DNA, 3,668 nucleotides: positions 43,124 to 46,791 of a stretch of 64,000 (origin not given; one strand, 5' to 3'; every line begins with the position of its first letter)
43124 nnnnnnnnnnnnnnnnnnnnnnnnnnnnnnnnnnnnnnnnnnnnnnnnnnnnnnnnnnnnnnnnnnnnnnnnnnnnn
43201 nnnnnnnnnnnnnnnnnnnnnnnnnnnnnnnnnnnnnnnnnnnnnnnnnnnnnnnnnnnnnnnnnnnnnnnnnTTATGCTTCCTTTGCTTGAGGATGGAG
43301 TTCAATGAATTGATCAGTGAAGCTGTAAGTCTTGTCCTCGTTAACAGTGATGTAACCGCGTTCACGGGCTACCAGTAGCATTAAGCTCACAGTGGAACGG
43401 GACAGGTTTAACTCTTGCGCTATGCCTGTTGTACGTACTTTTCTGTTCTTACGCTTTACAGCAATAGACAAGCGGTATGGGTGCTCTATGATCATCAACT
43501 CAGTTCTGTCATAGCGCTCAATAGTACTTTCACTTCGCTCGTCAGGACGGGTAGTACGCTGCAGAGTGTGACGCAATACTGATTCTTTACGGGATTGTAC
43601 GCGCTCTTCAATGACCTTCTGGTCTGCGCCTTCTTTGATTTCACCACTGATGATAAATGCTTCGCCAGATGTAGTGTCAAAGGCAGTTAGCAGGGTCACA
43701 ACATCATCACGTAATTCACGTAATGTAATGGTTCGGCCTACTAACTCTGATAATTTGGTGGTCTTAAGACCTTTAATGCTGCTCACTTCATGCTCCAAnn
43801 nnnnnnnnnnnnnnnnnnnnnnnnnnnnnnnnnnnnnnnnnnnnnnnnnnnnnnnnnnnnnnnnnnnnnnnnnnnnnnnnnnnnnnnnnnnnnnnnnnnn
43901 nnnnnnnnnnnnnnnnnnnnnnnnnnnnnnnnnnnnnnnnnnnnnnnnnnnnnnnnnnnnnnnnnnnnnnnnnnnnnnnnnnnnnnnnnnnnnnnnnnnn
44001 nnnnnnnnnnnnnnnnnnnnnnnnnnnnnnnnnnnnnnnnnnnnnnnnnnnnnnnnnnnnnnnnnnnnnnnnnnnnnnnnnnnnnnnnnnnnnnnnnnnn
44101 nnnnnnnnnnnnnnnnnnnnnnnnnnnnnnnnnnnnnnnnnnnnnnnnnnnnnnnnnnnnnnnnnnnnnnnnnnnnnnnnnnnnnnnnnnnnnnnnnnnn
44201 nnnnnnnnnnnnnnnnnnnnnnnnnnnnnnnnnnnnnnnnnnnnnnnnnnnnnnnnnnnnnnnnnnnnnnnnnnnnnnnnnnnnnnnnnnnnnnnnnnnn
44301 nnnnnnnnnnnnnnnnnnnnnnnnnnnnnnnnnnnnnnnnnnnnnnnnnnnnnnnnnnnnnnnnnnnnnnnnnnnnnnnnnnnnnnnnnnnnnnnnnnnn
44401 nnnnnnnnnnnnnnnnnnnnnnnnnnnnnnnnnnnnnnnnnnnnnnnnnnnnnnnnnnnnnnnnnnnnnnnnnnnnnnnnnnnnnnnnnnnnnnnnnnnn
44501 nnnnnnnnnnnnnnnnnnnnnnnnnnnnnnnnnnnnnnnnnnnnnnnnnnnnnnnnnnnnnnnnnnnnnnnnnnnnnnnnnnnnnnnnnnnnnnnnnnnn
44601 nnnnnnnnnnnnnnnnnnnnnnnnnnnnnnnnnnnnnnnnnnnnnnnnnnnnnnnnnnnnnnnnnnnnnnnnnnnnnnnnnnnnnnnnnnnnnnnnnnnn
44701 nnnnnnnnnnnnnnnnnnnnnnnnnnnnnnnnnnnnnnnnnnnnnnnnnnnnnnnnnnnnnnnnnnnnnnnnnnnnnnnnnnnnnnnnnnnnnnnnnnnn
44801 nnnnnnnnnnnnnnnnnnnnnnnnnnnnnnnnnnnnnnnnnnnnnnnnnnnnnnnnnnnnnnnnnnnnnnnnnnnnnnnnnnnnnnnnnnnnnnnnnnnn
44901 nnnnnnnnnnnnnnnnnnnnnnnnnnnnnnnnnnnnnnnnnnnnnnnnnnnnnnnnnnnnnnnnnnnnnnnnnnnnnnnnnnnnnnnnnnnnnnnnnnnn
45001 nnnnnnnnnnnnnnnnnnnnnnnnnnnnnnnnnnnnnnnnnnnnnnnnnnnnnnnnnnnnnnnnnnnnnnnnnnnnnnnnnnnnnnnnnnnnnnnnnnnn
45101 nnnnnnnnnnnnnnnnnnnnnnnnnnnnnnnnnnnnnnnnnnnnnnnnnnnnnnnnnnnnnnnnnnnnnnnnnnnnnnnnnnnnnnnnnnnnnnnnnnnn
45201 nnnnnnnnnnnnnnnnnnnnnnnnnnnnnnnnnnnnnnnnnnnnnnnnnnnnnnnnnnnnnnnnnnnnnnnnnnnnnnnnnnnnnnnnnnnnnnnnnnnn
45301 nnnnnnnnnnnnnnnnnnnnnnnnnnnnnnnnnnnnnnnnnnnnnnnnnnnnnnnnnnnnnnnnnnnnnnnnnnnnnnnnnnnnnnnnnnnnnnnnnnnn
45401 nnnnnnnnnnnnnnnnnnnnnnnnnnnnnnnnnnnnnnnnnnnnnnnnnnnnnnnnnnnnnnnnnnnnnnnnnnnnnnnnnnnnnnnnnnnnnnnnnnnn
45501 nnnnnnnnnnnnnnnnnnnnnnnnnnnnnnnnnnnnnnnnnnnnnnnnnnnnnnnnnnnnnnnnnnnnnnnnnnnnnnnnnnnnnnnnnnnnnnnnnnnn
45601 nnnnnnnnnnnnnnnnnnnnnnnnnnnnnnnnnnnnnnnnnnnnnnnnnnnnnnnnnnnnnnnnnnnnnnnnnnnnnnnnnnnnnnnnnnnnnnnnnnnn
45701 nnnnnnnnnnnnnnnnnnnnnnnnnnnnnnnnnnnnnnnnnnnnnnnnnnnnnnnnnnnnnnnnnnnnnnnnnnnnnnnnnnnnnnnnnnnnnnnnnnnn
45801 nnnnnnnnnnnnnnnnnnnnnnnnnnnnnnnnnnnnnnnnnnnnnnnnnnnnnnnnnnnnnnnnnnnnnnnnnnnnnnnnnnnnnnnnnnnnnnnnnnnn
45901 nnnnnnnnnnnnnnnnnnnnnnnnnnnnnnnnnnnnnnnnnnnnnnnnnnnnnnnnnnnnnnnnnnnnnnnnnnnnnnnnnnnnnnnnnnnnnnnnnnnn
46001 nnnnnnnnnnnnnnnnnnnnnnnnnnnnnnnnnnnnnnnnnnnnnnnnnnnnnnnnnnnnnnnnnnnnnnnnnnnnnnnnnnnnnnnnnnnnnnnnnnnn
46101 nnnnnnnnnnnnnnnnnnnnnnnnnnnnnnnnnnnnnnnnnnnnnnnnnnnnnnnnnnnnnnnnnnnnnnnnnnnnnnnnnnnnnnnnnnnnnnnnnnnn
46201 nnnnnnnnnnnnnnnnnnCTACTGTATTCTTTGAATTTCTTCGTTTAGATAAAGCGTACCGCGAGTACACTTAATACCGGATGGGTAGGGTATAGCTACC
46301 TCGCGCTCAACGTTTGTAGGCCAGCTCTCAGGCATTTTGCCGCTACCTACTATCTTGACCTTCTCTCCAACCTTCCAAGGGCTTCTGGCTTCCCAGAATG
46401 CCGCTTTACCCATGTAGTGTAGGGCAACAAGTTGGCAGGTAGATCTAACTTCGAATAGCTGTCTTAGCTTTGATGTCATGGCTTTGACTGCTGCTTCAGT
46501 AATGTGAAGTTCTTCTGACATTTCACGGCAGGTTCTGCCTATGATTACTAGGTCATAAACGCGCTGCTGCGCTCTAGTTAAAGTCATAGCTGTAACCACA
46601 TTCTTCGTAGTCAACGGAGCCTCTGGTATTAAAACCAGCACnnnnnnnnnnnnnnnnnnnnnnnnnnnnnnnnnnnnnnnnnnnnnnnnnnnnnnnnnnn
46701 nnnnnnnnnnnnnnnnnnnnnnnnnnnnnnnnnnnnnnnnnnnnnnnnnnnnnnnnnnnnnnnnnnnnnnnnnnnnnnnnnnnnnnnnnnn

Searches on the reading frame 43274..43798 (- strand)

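Call 54: search_protein_families(library=pfam, proteins=[window:43274-43798:-], max_evalue=0.01)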
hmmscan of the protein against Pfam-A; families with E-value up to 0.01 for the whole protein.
window:43274-43798:- (174 aa): 3 families
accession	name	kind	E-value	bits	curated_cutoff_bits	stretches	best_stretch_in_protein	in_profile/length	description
PF01325.25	Fe_dep_repress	-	8.2e-05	23.2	26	1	118-156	20-58/60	Iron dependent repressor, N-terminal DNA binding domain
PF13384.12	HTH_23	-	0.0058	16.9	24.6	0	109-138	7-35/50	Homeodomain-like domain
PF09339.16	HTH_IclR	-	0.0084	16.3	22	0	115-151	13-49/52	IclR helix-turn-helix domain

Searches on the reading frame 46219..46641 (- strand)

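Call 54: search_protein_families(library=pfam, proteins=[window:46219-46641:-], max_evalue=0.01)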
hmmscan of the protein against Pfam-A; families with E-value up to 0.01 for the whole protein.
window:46219-46641:- (140 aa): 1 family
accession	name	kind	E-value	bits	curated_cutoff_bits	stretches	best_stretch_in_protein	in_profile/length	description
PF00196.25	GerE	-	2.9e-05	24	23.5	1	20-73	2-55/57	Bacterial regulatory proteins, luxR family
